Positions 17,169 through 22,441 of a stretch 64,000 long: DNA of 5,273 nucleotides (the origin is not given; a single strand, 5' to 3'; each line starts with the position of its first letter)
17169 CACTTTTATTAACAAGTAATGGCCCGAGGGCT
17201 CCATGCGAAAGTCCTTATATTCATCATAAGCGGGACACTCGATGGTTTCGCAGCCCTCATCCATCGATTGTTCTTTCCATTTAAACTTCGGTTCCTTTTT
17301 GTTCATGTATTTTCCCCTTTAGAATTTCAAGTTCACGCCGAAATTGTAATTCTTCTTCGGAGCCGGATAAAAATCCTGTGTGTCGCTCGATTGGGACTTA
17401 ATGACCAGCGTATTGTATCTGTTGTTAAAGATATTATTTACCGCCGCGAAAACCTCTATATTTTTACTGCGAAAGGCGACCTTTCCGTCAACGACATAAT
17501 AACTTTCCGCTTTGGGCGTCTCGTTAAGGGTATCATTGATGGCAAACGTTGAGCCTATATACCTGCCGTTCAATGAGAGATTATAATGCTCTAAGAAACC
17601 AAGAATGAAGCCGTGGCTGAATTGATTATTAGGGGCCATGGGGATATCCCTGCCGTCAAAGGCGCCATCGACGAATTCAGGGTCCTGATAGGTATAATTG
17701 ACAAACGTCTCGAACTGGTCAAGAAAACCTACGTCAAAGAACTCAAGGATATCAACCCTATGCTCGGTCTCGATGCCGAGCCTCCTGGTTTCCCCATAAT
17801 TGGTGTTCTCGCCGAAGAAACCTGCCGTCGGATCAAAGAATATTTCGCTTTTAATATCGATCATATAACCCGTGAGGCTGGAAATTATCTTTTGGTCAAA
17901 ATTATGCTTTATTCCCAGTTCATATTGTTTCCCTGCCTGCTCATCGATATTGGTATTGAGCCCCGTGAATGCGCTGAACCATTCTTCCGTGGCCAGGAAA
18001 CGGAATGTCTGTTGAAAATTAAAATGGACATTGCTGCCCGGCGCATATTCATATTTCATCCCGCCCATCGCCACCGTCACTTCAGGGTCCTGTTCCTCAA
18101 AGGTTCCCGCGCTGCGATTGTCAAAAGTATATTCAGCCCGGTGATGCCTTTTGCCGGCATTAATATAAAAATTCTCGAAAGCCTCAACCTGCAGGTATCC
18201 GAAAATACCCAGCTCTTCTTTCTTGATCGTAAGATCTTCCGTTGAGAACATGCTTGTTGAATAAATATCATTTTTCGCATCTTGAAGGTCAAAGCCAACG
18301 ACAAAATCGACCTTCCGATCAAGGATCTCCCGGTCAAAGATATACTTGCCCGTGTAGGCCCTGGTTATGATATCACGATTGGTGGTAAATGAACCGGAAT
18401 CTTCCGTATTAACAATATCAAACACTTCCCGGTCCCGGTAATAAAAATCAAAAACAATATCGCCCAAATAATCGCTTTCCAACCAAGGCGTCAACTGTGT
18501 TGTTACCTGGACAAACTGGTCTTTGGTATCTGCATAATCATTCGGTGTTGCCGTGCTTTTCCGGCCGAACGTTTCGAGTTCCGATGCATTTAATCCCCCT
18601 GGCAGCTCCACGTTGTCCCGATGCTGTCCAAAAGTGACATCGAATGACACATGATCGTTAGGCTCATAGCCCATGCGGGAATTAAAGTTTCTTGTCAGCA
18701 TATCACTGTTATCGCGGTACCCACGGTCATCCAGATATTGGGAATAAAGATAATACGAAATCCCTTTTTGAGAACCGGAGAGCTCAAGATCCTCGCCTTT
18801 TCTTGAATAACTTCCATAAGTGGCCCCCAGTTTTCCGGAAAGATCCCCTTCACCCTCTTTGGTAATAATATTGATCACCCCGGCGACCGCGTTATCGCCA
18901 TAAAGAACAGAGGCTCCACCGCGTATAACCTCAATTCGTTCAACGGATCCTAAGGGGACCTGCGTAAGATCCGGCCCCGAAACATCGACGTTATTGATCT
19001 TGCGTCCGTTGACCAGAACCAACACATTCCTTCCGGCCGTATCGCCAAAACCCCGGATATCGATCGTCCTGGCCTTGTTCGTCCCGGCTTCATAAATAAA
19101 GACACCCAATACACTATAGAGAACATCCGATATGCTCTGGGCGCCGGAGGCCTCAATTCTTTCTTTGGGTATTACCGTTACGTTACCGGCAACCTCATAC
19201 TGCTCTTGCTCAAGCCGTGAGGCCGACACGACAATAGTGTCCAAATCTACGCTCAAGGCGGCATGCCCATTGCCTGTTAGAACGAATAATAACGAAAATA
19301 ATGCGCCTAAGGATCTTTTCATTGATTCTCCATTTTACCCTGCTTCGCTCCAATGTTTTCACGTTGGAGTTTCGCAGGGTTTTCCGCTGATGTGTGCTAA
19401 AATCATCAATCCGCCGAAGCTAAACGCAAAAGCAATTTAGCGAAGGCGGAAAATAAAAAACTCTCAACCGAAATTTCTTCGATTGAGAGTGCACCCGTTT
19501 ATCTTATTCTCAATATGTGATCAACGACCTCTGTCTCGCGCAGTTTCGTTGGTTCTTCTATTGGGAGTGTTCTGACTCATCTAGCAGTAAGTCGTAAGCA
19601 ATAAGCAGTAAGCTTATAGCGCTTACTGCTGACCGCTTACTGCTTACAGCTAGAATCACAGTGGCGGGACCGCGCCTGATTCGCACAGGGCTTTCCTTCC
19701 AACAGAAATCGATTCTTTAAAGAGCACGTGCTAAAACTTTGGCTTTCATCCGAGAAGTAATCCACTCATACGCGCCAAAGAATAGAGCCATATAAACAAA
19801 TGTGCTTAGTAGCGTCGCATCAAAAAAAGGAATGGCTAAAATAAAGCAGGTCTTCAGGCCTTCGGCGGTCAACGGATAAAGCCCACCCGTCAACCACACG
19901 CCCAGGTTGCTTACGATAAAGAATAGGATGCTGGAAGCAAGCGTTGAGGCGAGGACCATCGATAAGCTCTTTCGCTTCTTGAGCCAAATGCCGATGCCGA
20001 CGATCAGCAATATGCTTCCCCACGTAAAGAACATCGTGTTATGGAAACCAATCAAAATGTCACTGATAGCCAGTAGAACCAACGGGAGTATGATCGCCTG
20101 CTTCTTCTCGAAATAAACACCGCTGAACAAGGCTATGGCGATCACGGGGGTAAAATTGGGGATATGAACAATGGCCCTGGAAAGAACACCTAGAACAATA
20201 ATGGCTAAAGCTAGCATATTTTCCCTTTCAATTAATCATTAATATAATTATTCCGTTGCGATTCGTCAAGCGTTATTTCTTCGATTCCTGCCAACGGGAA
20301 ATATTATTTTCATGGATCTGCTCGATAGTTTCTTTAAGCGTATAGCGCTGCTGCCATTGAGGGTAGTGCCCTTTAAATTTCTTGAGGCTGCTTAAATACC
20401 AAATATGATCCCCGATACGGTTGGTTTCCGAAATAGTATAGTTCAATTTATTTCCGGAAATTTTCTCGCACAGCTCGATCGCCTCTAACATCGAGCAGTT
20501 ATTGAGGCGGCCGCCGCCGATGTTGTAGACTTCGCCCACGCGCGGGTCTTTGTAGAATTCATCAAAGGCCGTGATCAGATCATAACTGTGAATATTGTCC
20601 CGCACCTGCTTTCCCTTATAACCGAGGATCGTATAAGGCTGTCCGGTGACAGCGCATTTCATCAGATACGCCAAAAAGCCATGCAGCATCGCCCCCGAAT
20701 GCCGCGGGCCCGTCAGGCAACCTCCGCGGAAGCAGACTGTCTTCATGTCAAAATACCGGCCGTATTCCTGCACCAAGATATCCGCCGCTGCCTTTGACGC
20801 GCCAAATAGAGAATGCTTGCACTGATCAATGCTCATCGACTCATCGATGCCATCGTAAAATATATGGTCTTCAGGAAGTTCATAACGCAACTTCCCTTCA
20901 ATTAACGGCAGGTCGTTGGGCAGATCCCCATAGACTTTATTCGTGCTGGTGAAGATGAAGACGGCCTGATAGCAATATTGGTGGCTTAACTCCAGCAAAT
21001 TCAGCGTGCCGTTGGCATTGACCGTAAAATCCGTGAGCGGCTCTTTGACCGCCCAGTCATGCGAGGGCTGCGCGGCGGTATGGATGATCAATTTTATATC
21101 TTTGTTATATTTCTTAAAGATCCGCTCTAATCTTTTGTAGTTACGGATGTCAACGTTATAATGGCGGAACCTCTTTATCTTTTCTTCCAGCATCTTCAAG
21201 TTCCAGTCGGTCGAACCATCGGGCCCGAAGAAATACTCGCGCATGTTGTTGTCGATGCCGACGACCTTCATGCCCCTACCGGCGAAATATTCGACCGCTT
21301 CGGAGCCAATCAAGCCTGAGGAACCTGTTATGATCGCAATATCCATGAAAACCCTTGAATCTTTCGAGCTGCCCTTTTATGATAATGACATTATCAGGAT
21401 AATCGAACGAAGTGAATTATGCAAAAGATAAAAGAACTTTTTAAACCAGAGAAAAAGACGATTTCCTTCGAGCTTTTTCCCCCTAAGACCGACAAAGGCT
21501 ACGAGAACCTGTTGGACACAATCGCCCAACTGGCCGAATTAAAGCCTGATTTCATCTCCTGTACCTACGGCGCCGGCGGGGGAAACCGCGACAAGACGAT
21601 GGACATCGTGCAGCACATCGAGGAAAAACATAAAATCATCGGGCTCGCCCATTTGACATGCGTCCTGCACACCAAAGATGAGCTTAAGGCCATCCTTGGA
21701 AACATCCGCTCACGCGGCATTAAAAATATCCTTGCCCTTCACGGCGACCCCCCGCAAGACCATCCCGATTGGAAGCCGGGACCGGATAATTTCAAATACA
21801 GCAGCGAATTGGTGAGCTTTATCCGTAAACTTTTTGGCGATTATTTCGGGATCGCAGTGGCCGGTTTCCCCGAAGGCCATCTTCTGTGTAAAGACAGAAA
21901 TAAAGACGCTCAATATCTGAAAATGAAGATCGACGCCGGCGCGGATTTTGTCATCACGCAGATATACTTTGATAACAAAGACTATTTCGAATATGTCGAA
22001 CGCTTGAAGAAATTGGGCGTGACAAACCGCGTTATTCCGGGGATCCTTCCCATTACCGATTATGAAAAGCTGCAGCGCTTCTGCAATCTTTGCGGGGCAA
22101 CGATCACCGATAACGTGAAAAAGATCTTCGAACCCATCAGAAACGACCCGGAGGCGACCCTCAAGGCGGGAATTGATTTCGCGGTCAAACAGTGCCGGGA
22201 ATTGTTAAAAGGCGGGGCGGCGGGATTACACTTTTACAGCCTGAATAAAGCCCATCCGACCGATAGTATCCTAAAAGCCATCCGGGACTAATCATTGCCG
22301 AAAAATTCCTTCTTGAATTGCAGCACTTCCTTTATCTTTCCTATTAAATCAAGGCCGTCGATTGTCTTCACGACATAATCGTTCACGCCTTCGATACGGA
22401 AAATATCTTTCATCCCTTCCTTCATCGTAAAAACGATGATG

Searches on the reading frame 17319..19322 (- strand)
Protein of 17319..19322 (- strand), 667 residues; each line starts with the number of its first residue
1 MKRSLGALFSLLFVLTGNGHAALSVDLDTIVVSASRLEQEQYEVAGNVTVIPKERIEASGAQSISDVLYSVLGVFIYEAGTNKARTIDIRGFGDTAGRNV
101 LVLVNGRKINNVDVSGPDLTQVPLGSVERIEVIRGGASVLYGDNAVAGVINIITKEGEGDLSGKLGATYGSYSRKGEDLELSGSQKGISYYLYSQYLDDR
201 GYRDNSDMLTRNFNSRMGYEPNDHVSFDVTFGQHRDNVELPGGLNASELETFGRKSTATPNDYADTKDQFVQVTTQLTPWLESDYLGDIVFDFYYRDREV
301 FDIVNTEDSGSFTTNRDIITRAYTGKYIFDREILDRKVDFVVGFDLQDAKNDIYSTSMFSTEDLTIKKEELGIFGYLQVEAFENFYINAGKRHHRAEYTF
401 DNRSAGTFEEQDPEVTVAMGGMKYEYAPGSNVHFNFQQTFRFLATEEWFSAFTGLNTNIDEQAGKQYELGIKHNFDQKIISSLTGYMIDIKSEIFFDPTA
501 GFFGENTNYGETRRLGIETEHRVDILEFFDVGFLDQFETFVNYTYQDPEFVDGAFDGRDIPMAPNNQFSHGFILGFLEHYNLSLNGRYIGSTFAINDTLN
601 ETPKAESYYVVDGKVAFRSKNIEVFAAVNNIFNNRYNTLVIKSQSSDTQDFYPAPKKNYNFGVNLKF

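Call 29: search_protein_families(library=pfam, proteins=[window:17319-19322:-], max_evalue=0.00001)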
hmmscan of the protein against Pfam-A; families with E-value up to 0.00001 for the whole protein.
window:17319-19322:- (667 aa): 1 family
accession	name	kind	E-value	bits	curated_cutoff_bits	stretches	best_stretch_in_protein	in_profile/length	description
PF07715.20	Plug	-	8.3e-26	91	23.9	1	41-149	2-107/107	TonB-dependent Receptor Plug Domain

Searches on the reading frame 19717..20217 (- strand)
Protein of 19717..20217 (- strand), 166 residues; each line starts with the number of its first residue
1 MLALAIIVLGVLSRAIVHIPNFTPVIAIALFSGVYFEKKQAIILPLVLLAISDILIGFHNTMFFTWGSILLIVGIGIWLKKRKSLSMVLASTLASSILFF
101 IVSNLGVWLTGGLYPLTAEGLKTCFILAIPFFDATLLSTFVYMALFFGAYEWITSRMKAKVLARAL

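Call 29: search_protein_families(library=pfam, proteins=[window:19717-20217:-], max_evalue=0.00001)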
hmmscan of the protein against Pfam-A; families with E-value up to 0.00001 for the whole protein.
window:19717-20217:- (166 aa): 1 family
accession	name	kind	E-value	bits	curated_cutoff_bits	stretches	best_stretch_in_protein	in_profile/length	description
PF20221.3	DUF6580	-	1.4e-46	159.1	27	1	2-157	9-159/162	Family of unknown function (DUF6580)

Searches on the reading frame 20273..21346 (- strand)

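Call 29: search_protein_families(library=pfam, proteins=[window:20273-21346:-], max_evalue=0.00001)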
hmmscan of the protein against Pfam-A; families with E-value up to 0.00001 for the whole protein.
window:20273-21346:- (357 aa): 5 families
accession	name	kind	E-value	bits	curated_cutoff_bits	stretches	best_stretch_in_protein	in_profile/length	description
PF01370.27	Epimerase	-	4.2e-36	125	20.9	1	5-277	2-240/240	NAD dependent epimerase/dehydratase family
PF16363.11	GDP_Man_Dehyd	-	2e-26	93.7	27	1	5-343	1-331/332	GDP-mannose 4,6 dehydratase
PF07993.18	NAD_binding_4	-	6.2e-10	39.1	20.1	1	76-237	81-235/258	Male sterility protein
PF04321.23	RmlD_sub_bind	-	1.3e-09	38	27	1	5-139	4-105/287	RmlD substrate binding domain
PF02719.21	Polysacc_synt_2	-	1.9e-08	34.3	20.2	1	5-138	2-131/293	Polysaccharide biosynthesis protein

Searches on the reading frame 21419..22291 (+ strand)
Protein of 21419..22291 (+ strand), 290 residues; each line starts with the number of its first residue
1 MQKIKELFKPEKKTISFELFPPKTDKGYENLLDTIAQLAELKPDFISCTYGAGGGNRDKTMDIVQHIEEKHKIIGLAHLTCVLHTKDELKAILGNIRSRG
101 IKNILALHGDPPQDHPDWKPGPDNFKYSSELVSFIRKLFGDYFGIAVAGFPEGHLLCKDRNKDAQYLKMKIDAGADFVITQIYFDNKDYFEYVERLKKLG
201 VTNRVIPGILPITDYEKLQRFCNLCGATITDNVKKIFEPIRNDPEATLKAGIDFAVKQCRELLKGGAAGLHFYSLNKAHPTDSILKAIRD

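Call 29: search_protein_families(library=pfam, proteins=[window:21419-22291:+], max_evalue=0.00001)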
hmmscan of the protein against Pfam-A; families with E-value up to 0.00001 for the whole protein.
window:21419-22291:+ (290 aa): 1 family
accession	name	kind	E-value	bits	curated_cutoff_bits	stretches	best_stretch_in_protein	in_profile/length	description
PF02219.23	MTHFR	-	4e-94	315.6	24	1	4-288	2-286/287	Methylenetetrahydrofolate reductase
